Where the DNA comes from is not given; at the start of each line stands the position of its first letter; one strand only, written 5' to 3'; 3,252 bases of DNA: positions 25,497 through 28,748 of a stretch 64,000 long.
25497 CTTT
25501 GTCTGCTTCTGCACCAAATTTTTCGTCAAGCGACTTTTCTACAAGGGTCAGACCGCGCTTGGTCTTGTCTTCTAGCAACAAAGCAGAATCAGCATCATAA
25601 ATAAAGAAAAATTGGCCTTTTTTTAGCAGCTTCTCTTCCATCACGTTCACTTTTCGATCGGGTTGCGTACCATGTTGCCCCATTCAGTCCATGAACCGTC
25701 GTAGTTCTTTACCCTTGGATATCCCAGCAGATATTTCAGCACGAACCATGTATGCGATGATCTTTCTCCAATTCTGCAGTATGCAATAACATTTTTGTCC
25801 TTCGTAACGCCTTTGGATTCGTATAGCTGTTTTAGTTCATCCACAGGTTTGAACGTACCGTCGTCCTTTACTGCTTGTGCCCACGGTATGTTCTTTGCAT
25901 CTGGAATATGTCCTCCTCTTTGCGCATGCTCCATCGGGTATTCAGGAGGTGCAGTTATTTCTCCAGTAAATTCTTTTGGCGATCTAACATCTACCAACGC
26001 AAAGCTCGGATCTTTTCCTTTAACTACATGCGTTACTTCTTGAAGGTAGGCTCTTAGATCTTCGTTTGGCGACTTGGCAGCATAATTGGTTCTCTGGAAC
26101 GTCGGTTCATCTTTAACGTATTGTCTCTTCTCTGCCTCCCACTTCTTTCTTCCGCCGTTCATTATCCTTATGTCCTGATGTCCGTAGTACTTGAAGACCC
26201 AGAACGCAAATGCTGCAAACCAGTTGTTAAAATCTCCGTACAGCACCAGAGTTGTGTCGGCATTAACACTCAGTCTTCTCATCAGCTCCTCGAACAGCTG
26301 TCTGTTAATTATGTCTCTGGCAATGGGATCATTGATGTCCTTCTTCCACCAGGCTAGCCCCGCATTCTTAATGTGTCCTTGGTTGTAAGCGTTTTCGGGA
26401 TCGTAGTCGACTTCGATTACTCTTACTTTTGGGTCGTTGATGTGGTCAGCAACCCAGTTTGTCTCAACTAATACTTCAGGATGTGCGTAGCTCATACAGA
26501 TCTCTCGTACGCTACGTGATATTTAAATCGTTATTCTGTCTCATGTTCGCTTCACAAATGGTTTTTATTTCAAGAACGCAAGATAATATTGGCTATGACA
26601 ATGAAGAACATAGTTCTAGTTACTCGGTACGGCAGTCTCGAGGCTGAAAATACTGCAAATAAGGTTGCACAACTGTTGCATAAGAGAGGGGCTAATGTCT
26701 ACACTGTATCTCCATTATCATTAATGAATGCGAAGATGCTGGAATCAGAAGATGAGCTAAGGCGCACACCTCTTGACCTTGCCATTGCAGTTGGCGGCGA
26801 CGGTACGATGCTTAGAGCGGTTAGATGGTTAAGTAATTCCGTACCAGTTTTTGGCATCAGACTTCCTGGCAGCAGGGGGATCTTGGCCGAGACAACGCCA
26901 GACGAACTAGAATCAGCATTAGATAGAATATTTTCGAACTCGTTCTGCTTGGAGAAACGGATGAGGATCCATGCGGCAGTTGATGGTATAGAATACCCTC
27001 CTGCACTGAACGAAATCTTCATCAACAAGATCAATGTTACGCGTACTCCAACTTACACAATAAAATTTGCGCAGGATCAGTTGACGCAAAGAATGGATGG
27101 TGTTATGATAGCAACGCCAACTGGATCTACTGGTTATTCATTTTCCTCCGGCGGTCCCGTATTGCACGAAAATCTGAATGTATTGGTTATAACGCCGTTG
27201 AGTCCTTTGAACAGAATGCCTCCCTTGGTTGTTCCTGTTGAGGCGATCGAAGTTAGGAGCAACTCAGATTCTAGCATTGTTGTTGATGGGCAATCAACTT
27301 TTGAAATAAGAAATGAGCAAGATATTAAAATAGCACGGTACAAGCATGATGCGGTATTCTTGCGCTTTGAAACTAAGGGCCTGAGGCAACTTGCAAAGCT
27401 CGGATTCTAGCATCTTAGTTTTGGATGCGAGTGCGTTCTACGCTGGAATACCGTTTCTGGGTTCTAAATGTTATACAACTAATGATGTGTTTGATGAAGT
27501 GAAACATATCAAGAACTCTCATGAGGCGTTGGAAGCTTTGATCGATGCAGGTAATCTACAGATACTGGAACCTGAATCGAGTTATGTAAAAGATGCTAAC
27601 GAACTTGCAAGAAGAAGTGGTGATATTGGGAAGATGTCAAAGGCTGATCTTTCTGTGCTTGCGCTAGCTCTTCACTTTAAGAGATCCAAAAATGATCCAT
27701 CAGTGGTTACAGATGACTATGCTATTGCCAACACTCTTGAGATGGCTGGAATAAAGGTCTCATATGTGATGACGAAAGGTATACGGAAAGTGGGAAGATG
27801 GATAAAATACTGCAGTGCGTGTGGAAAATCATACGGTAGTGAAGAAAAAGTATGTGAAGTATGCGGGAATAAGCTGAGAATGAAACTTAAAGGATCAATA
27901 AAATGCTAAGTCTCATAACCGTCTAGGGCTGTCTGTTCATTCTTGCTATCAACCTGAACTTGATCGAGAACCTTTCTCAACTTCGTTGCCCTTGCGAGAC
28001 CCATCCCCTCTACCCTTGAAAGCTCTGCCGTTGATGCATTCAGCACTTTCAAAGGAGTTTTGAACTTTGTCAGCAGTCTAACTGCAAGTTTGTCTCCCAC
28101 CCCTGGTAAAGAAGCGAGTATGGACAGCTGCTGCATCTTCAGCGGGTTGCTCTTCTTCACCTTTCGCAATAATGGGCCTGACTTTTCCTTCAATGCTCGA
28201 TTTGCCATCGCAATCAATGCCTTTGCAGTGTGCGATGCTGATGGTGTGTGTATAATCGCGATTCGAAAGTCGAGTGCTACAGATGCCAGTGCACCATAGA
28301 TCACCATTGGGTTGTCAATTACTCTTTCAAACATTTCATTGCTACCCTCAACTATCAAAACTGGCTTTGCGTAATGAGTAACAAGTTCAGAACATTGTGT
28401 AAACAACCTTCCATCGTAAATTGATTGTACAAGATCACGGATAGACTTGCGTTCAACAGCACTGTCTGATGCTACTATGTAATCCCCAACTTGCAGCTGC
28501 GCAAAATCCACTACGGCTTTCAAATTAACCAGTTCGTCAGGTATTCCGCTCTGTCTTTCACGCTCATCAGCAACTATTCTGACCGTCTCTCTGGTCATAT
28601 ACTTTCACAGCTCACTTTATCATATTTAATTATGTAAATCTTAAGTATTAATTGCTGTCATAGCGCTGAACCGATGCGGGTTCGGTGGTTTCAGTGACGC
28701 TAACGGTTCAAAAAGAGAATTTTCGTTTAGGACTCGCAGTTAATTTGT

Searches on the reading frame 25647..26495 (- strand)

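Call 69: search_protein_families(library=pfam, proteins=[window:25647-26495:-], max_evalue=0.001)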
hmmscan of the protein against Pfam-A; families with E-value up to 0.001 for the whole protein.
window:25647-26495:- (282 aa): 1 family
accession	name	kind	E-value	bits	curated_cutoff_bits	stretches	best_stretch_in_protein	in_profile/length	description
PF00581.25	Rhodanese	-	1.4e-34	119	22.2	2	162-273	11-100/102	Rhodanese-like domain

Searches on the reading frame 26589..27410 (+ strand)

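Call 69: search_protein_families(library=pfam, proteins=[window:26589-27410:+], max_evalue=0.001)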
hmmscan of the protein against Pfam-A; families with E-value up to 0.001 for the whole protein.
window:26589-27410:+ (273 aa): 3 families
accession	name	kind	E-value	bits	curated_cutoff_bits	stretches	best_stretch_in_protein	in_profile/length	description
PF20143.4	NAD_kinase_C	-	1.9e-18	66.8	23.7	1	142-259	3-125/126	ATP-NAD kinase C-terminal domain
PF01513.26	NAD_kinase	-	6.9e-14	52.7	25.5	1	8-116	1-127/130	ATP-NAD kinase N-terminal domain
PF00781.29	DAGK_cat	-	0.00093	19.2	23.6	0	15-101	11-97/125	Diacylglycerol kinase catalytic domain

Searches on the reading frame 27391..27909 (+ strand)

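Call 69: search_protein_families(library=pfam, proteins=[window:27391-27909:+], max_evalue=0.001)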
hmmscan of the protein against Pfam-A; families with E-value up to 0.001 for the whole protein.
window:27391-27909:+ (172 aa): 1 family
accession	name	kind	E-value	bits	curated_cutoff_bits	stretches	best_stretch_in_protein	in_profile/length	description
PF17146.10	PIN_6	-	1.2e-15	58.1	27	1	9-94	1-85/87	PIN domain of ribonuclease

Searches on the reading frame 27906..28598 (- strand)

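Call 69: search_protein_families(library=pfam, proteins=[window:27906-28598:-], max_evalue=0.001)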
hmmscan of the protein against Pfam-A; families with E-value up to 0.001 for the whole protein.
window:27906-28598:- (230 aa): 4 families
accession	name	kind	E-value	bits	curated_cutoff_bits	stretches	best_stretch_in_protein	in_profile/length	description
PF02732.21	ERCC4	-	3.6e-29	101.9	24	1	11-128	2-137/140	ERCC4 domain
PF14520.12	HHH_5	-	1.1e-09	39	27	1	160-209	3-53/57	Helix-hairpin-helix domain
PF00633.29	HHH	-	0.00021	21.4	24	0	185-207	5-27/30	Helix-hairpin-helix motif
PF12826.13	HHH_2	-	0.0006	20.4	27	0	163-211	7-55/64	Helix-hairpin-helix motif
